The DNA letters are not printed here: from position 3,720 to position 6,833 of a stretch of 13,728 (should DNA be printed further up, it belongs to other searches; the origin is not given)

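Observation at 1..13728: The window closes on itself: 25-bp terminal identity with an ORF running in frame across the junction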

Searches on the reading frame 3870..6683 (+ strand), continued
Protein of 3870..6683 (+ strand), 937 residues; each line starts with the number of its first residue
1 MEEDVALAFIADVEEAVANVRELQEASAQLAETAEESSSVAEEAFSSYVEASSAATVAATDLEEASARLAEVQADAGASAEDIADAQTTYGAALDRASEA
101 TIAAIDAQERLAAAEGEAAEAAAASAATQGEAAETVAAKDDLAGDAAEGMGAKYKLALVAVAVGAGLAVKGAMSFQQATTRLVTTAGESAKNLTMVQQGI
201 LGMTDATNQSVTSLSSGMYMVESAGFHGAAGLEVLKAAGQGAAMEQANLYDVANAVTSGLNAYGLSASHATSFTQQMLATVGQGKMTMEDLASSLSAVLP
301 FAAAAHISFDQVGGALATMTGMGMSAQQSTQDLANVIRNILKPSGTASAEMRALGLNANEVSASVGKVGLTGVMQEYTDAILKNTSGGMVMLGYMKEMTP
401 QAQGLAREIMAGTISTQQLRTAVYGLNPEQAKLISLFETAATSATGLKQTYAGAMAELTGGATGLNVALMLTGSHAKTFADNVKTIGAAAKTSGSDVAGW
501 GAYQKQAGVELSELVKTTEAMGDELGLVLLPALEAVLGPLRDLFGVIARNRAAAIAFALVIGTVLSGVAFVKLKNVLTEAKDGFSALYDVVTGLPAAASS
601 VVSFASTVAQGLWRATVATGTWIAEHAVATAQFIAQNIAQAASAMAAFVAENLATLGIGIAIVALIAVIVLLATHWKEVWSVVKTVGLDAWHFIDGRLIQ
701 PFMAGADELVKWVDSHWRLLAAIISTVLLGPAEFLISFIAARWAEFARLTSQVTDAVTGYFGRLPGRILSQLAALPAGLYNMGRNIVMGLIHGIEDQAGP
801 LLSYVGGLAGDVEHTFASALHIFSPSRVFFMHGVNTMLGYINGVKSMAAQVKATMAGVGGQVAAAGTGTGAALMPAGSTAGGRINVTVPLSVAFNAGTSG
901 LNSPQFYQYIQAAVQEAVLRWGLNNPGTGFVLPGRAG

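Call 68: find_homologous_proteins(query=window:3870-6683:+, max_evalue=1e-20)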
Query window:3870-6683:+ (937 aa): 363 proteins with E <= 1e-20 among 8000 candidates; the best 120 are listed.
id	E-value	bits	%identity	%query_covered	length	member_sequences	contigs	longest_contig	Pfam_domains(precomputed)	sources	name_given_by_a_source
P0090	0.0e+0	1934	100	100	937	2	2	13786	PF10145.15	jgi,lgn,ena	-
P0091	0.0e+0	1365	78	63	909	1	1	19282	PF10145.15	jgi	jgi:hypothetical protein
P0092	1.3e-263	895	61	83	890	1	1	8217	PF10145.15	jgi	jgi:hypothetical protein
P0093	1.3e-259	882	60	82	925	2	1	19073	PF10145.15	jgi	jgi:TP901 family phage tail tape measure protein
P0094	1.1e-250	853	58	82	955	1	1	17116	PF10145.15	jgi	jgi:hypothetical protein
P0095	8.9e-237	807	64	66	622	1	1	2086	-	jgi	jgi:hypothetical protein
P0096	4.2e-234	798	58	82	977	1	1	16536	PF10145.15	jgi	jgi:hypothetical protein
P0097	2.0e-229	782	55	77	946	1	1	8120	PF10145.15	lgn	-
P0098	3.4e-209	715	44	100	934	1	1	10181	PF10145.15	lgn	-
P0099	4.0e-205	702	60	60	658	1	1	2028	PF10145.15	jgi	jgi:Phage-related minor tail protein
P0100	9.3e-204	697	51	75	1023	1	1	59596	PF10145.15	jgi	jgi:Phage-related minor tail protein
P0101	4.3e-202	692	53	79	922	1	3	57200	PF10145.15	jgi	jgi:hypothetical protein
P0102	1.1e-200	687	51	80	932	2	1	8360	PF10145.15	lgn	-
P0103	1.9e-200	687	53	84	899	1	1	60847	PF10145.15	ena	-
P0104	3.3e-195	669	47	81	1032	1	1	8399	PF10145.15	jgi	jgi:TP901 family phage tail tape measure protein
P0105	5.1e-187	642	47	86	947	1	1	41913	PF10145.15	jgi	jgi:hypothetical protein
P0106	8.2e-183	628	45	100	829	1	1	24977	PF10145.15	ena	-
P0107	3.8e-174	599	49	75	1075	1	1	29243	PF10145.15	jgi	jgi:TP901 family phage tail tape measure protein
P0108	3.5e-172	593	44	82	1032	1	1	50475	PF10145.15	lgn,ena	-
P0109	5.2e-170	586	57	60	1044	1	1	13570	PF10145.15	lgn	-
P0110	6.0e-170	586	44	86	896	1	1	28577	PF10145.15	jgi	jgi:TP901 family phage tail tape measure protein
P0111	1.3e-164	568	48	46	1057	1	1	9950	PF10145.15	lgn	-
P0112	9.2e-162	559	43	88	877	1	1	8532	PF10145.15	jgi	jgi:TP901 family phage tail tape measure protein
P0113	3.3e-161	557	58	60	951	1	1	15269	PF10145.15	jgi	jgi:hypothetical protein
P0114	4.5e-160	553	49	47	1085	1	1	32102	PF10145.15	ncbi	-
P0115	4.1e-157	543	44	75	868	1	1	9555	PF10145.15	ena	-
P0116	6.1e-151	523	41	83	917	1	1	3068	PF10145.15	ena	-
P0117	2.6e-150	521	40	76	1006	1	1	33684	PF10145.15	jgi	jgi:TP901 family phage tail tape measure protein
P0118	1.1e-149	519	41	88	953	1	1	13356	PF10145.15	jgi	jgi:TP901 family phage tail tape measure protein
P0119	1.0e-148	515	51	53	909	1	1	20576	PF10145.15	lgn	-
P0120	1.1e-146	509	48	44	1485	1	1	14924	PF10145.15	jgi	jgi:TP901 family phage tail tape measure protein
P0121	3.0e-146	507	42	72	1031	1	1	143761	PF10145.15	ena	-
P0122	2.0e-145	504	42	86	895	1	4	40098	PF10145.15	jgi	jgi:hypothetical protein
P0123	3.5e-145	504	40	95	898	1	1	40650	PF10145.15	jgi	jgi:TP901 family phage tail tape measure protein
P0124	7.3e-145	503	39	21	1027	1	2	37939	PF10145.15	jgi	jgi:TP901 family phage tail tape measure protein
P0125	1.6e-144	502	41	86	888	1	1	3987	PF10145.15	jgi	jgi:TP901 family phage tail tape measure protein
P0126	1.8e-142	495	40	84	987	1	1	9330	PF10145.15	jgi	jgi:TP901 family phage tail tape measure protein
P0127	1.0e-138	482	44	56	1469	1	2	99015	PF10145.15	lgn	-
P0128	3.2e-138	481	42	75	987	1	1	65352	PF10145.15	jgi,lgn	jgi:TP901 family phage tail tape measure protein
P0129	9.6e-137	476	43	82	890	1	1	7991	PF10145.15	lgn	-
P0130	2.3e-134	468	39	89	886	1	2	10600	PF10145.15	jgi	jgi:TP901 family phage tail tape measure protein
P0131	3.7e-133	464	41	62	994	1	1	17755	PF10145.15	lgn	-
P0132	1.3e-132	462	48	61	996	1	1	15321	PF10145.15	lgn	-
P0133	1.8e-132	462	39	89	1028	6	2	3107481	PF10145.15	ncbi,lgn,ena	-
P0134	8.5e-132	459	48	57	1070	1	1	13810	PF10145.15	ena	-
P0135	3.9e-131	457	41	89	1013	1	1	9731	PF10145.15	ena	-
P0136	1.4e-130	455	48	61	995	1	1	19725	PF10145.15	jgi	jgi:TP901 family phage tail tape measure protein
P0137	5.5e-130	453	39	80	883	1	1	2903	PF10145.15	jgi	jgi:hypothetical protein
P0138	1.3e-129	452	41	58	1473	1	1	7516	PF10145.15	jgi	jgi:phage-related protein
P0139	3.9e-129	451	40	78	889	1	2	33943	PF10145.15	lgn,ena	-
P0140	4.9e-128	447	36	90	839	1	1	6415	PF10145.15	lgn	-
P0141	2.1e-127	445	49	60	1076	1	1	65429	PF28501.1,PF10145.15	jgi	jgi:phage-related protein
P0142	1.9e-126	442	38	85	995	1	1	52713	PF10145.15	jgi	jgi:hypothetical protein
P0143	2.0e-125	438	35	69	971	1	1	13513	PF10145.15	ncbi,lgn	-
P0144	6.6e-123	430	38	70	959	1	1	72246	PF10145.15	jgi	jgi:Phage-related minor tail protein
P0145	3.7e-122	428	40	85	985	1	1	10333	PF10145.15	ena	-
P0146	9.2e-122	426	33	91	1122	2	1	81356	PF10145.15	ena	-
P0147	3.1e-121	424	38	81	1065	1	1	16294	PF10145.15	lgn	-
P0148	4.5e-121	424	41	47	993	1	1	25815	PF10145.15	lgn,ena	-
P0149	6.5e-121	423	57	41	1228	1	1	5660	PF10145.15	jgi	jgi:phage-related protein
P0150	1.6e-119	419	57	41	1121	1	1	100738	PF10145.15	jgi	jgi:TP901 family phage tail tape measure protein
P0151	8.1e-117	410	37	75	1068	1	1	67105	PF10145.15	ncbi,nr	ncbi:MAG: phage tail tape measure protein [Rhodospirillales bacterium]|nr:phage tail tape measure pr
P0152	9.4e-117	410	53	43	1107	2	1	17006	PF10145.15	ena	-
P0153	7.7e-116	407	53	40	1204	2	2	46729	PF10145.15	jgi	-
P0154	2.3e-115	405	44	57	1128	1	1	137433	PF10145.15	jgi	jgi:TP901 family phage tail tape measure protein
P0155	5.5e-115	404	43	55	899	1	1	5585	PF10145.15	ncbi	-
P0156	1.2e-114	403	50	41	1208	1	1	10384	PF10145.15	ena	-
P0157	2.1e-114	402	48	48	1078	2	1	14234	PF10145.15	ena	-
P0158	5.3e-114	401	44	41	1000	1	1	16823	PF10145.15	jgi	jgi:TP901 family phage tail tape measure protein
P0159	6.1e-114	400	38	76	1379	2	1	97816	PF10145.15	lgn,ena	-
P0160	6.6e-114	400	35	88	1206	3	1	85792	PF10145.15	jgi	jgi:hypothetical protein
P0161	6.7e-114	400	53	40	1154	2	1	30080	PF10145.15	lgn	-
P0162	6.5e-113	397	41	70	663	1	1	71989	PF10145.15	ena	-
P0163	1.4e-112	396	37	90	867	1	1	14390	PF10145.15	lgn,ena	-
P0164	6.7e-112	394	40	59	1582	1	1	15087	PF10145.15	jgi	jgi:phage-related protein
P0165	1.7e-110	389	38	72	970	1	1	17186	PF10145.15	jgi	jgi:TP901 family phage tail tape measure protein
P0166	1.2e-109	386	40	71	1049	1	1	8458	PF10145.15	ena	-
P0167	1.3e-109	386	37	62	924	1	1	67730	PF10145.15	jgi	jgi:TP901 family phage tail tape measure protein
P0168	1.5e-109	386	37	75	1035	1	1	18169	PF10145.15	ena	-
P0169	1.5e-109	386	50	45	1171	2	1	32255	PF10145.15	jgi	jgi:phage-related protein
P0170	2.8e-109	385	46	59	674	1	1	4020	PF10145.15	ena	-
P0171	3.8e-109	384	26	30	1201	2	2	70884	PF10145.15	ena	-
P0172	4.6e-109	384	51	40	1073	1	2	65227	PF10145.15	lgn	-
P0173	6.0e-109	384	41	57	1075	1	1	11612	PF10145.15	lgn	-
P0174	1.4e-107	379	37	85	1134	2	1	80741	PF10145.15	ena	-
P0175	1.9e-107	379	50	43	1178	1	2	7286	PF10145.15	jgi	jgi:TP901 family phage tail tape measure protein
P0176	3.2e-107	378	38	71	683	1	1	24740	PF10145.15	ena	-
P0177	4.0e-107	378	48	44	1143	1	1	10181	PF10145.15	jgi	jgi:hypothetical protein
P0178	5.6e-107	377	50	41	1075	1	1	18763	PF10145.15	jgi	jgi:Phage-related minor tail protein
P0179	1.1e-106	376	37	75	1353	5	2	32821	PF10145.15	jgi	-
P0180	1.3e-106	376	36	87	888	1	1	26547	PF10145.15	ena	-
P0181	1.8e-106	376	45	53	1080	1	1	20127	PF10145.15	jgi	jgi:hypothetical protein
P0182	4.1e-106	374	39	62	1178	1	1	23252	PF10145.15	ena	-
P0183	2.2e-105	372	42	40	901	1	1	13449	PF10145.15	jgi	jgi:TP901 family phage tail tape measure protein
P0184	4.8e-105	371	43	56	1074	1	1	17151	PF10145.15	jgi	jgi:TP901 family phage tail tape measure protein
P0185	6.4e-105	371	38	73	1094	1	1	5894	PF10145.15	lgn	-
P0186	3.6e-104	368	37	82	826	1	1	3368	PF10145.15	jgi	jgi:TP901 family phage tail tape measure protein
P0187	9.7e-104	367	36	74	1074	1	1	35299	PF10145.15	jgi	jgi:phage-related protein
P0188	9.8e-104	367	43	54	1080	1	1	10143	PF10145.15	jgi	jgi:TP901 family phage tail tape measure protein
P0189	1.3e-103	366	49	47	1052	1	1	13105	PF10145.15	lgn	-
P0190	2.9e-103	365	50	41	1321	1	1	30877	PF10145.15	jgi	jgi:TP901 family phage tail tape measure protein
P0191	3.3e-103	365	46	50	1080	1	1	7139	PF10145.15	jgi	jgi:hypothetical protein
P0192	3.4e-103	365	37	73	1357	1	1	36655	PF10145.15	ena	-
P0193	5.0e-103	364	44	57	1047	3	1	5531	PF10145.15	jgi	-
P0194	7.3e-103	364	46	40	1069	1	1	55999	PF10145.15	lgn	-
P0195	8.9e-103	363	53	37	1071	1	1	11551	PF10145.15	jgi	jgi:TP901 family phage tail tape measure protein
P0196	3.3e-102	362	36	81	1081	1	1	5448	PF10145.15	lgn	-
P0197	7.0e-102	360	37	89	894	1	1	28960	PF10145.15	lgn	-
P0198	3.2e-101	358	42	57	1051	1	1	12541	PF10145.15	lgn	-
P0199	8.2e-101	357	49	43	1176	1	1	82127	PF10145.15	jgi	jgi:hypothetical protein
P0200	1.3e-100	356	41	69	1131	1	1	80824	PF10145.15,PF01464.26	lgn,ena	-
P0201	2.5e-100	355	53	39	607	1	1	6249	PF10145.15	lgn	-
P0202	2.9e-100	355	42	67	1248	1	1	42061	PF10145.15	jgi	jgi:TP901 family phage tail tape measure protein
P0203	4.0e-100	355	37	72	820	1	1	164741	PF10145.15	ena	-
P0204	8.1e-100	354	41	61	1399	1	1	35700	PF10145.15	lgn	-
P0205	1.1e-99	353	51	39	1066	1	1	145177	PF10145.15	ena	-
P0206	9.4e-99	350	39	57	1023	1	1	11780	PF10145.15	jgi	jgi:TP901 family phage tail tape measure protein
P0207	3.0e-98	348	47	44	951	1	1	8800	PF10145.15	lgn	-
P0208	4.3e-98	348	45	50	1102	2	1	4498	PF10145.15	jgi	jgi:hypothetical protein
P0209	9.1e-98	347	42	62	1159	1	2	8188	PF10145.15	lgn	-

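Call 69: find_encoding_contigs(protein=P0091, flank=10000, max_places=2)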
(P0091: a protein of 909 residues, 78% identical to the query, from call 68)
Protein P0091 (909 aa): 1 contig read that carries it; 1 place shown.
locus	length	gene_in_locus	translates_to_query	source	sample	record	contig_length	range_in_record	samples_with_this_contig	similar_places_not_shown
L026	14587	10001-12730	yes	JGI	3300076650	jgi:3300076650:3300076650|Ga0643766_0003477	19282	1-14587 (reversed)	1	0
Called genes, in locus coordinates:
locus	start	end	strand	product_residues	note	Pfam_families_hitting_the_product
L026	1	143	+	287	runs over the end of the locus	-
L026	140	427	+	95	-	-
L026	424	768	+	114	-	PF07885:Ion_trans_2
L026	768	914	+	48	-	-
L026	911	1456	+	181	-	PF14550:Peptidase_S78_2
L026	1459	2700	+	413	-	PF27659:CHP02642 (faint)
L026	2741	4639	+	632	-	-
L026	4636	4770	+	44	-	-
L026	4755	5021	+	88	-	-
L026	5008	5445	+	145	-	-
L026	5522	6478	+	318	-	-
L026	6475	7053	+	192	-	-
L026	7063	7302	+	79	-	-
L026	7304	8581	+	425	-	PF18906:Phage_tube_2 (weak)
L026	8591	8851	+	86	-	-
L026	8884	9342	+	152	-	-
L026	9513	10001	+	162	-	-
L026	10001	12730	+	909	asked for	PF10145:PhageMin_Tail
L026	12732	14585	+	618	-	?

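Call 70: find_encoding_contigs(protein=P0101, flank=10000, max_places=1)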
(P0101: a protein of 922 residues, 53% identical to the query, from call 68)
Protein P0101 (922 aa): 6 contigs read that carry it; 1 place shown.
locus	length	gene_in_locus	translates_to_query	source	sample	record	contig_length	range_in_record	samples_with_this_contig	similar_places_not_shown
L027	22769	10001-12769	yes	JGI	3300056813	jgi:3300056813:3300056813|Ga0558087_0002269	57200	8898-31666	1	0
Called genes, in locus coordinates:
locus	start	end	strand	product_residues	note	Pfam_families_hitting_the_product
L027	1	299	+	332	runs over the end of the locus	PF00574:CLP_protease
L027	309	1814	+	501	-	PF05065:Phage_capsid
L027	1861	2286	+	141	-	-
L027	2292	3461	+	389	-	PF05065:Phage_capsid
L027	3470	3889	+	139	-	-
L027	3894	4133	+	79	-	-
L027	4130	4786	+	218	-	-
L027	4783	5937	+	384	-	-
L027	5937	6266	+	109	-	-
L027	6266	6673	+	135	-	-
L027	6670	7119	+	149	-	-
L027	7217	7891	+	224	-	-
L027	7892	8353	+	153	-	-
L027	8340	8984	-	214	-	PF12898:Stc1 (faint), PF02945:Endonuclease_7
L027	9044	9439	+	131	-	-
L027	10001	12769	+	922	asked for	PF10145:PhageMin_Tail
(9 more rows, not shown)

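Call 73: search_protein_families(library=phrogs, max_evalue=0.001, proteins=[L026:1459-2700:+, L026:2741-4639:+, L026:5522-6478:+, L026:7304-8581:+, L026:8884-9342:+, L026:9513-10001:+, L026:12732-14585:+, L026:6475-7053:+, L026:911-1456:+])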
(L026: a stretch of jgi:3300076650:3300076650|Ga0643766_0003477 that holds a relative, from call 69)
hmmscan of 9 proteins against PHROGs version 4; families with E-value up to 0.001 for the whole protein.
L026:1459-2700:+ (413 aa): 1 family
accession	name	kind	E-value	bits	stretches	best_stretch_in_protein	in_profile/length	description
phrog_80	-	head and packaging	4.5e-05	23.8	1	257-389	423-560/607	head maturation protease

L026:2741-4639:+ (632 aa): 1 family
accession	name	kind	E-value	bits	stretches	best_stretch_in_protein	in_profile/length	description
phrog_13692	-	unknown function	5.7e-78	263.5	2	92-437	6-337/491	-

L026:5522-6478:+ (318 aa): 0 families

L026:7304-8581:+ (425 aa): 1 family
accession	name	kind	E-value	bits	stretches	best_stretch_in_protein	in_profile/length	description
phrog_290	-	tail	9.1e-13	49.3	1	15-360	21-286/411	minor tail protein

L026:8884-9342:+ (152 aa): 0 families

L026:9513-10001:+ (162 aa): 1 family
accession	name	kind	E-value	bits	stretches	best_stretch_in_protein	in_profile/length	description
phrog_26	-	connector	2.8e-07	31.3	1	60-144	152-217/321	tail completion or Neck1 protein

L026:12732-14585:+ (618 aa): 0 families

L026:6475-7053:+ (192 aa): 0 families

L026:911-1456:+ (181 aa): 3 families
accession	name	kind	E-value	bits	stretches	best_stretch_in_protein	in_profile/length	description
phrog_1530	-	other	3.8e-19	70.2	1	24-172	229-355/379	DNA methyltransferase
phrog_3017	-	head and packaging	7.2e-10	39.6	1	33-176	41-162/402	head maturation protease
phrog_33677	-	head and packaging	5.3e-06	26.7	1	72-167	181-265/564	head maturation protease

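Call 75: find_related_loci(query=window:3870-6683:+, collection=viral_contigs, flank=10000)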
Query window:3870-6683:+ (937 aa) in viral_contigs; peptide patterns used: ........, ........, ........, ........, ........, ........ (x = any residue, [..] = any of these).
9 stretches matched a pattern; 8 encode a relative of the query (tblastn E <= 1e-3); 8 distinct loci.
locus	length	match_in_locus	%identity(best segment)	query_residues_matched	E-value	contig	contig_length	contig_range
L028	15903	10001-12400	58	58-827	0e+0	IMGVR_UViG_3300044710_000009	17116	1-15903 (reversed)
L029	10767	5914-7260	31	505-858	1e-35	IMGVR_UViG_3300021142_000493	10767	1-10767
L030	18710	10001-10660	32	165-383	8e-18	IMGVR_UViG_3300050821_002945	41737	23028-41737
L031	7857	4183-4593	32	518-694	2e-14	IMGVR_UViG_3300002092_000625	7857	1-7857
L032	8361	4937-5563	26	518-768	6e-13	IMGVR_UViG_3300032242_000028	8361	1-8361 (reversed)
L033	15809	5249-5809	27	518-735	3e-8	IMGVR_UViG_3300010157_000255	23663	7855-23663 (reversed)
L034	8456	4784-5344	27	518-735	3e-8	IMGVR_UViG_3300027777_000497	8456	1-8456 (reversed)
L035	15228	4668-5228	26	518-735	4e-8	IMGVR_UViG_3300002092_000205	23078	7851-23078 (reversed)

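Call 108: search_protein_families(library=padloc, max_evalue=0.01, proteins=[window:3870-6683:+])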
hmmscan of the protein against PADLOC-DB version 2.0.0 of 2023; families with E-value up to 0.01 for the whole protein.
window:3870-6683:+ (937 aa): 1 family
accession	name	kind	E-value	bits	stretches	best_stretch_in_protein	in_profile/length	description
PDLC00553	JetC2|JetC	-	0.0073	12.2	1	10-216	856-1064/1361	DUF3584 domain; MukB-like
